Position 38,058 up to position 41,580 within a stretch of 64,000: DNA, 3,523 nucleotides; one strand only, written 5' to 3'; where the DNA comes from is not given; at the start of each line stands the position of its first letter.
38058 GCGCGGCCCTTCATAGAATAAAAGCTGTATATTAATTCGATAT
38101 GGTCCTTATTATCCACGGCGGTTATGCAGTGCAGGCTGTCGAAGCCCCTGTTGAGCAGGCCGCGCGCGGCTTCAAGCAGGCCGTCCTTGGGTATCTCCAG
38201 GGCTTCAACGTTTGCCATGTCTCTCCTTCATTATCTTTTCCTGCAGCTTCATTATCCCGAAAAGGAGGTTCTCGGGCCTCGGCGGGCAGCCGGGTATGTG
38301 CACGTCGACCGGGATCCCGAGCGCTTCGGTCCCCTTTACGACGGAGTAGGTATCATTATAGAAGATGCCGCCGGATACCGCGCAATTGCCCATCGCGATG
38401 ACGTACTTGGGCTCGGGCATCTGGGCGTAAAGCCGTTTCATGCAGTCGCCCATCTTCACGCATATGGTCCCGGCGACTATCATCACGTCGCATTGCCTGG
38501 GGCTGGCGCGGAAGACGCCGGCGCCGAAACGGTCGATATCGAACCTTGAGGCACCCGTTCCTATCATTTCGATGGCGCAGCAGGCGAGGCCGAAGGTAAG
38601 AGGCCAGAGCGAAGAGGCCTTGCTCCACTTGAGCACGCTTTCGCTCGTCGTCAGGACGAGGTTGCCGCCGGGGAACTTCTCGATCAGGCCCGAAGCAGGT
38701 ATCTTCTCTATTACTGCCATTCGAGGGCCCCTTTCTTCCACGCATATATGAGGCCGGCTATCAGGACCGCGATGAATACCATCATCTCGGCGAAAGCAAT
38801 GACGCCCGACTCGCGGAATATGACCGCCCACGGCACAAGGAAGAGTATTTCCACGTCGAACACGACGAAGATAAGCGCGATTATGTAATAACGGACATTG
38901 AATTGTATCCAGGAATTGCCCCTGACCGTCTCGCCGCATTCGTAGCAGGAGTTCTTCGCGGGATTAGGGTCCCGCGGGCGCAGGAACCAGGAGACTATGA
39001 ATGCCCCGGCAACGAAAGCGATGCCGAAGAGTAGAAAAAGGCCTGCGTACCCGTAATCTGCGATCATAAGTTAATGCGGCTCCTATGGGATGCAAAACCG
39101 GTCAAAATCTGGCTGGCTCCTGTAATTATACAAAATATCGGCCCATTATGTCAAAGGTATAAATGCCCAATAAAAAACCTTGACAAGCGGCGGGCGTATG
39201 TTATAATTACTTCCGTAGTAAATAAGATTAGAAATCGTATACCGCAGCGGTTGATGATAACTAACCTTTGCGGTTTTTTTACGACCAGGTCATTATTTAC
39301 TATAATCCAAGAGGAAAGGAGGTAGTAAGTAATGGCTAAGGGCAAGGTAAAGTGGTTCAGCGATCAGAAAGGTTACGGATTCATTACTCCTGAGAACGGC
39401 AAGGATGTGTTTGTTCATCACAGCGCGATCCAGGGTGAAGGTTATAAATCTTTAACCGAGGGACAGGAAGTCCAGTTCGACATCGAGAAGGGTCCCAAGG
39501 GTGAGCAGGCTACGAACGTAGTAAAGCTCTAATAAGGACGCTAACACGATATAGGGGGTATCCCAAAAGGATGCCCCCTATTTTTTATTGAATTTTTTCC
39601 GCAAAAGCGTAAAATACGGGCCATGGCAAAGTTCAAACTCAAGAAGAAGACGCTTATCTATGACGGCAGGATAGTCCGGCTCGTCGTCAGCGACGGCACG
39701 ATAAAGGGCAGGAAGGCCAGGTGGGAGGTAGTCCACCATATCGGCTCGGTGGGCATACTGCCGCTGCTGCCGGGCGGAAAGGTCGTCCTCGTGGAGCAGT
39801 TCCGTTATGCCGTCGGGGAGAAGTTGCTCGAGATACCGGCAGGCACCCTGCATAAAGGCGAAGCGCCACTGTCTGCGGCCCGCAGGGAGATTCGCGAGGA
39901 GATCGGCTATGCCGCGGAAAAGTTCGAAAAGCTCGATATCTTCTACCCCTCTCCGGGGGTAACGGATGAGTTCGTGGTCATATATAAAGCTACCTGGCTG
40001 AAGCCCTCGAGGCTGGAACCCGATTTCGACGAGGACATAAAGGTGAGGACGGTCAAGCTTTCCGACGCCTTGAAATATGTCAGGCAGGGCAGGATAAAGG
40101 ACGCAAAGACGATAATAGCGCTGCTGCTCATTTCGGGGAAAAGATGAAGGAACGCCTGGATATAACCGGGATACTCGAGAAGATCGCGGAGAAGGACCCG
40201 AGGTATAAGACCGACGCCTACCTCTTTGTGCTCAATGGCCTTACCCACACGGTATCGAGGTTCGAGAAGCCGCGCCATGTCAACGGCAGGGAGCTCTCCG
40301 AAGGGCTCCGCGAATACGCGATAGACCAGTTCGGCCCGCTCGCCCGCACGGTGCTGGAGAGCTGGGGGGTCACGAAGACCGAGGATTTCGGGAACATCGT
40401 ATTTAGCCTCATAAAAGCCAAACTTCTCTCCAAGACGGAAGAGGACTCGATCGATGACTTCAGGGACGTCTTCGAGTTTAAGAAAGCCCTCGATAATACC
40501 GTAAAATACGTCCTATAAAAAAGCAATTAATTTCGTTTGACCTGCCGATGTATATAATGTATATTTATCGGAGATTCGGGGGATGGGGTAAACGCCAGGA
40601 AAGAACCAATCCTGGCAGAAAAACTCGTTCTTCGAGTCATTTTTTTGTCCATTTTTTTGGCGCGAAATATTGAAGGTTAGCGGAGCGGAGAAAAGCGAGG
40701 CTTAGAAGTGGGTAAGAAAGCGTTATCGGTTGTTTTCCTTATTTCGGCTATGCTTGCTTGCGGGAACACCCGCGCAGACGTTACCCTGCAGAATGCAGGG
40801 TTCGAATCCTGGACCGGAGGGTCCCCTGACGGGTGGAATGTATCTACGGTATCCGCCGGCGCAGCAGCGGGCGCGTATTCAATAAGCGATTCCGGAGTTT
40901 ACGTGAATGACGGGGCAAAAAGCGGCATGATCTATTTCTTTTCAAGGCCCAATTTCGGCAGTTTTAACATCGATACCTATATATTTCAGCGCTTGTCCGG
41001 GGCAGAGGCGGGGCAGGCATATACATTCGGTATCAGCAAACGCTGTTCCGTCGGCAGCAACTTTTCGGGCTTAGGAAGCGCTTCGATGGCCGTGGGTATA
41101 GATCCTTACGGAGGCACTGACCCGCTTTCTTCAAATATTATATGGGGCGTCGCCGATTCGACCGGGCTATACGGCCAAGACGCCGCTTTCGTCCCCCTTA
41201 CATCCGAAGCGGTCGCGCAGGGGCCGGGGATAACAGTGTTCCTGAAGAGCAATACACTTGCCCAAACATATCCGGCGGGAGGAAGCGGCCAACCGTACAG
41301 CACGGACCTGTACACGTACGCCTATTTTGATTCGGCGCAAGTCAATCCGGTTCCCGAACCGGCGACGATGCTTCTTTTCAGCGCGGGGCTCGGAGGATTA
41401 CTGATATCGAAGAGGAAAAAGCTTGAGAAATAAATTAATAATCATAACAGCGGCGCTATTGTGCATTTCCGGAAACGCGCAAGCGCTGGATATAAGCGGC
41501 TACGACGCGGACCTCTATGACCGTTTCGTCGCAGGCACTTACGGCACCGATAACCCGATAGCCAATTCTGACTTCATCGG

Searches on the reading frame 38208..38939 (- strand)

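Call 76: search_protein_families(library=pfam, proteins=[window:38208-38939:-], max_evalue=0.0001)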
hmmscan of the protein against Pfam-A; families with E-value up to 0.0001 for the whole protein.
window:38208-38939:- (244 aa): 1 family
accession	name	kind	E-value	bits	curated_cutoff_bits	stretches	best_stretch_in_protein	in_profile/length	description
PF01058.29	Oxidored_q6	-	1.9e-27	95.9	27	1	120-232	1-128/128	NADH ubiquinone oxidoreductase, 20 Kd subunit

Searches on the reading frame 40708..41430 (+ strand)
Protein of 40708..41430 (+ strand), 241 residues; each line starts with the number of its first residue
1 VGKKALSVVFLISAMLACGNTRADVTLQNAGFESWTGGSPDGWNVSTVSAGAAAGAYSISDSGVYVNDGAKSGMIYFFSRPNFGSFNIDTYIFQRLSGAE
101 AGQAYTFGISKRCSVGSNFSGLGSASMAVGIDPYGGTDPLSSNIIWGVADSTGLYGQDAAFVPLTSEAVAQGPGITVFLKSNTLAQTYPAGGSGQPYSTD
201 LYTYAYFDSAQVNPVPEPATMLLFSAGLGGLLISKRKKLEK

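Call 76: search_protein_families(library=pfam, proteins=[window:40708-41430:+], max_evalue=0.0001)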
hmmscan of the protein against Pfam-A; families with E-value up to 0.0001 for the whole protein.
window:40708-41430:+ (241 aa): 1 family
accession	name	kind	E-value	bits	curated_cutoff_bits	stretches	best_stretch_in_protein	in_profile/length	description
PF07589.16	PEP-CTERM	-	1.9e-05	25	20.7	1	214-236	1-23/24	PEP-CTERM motif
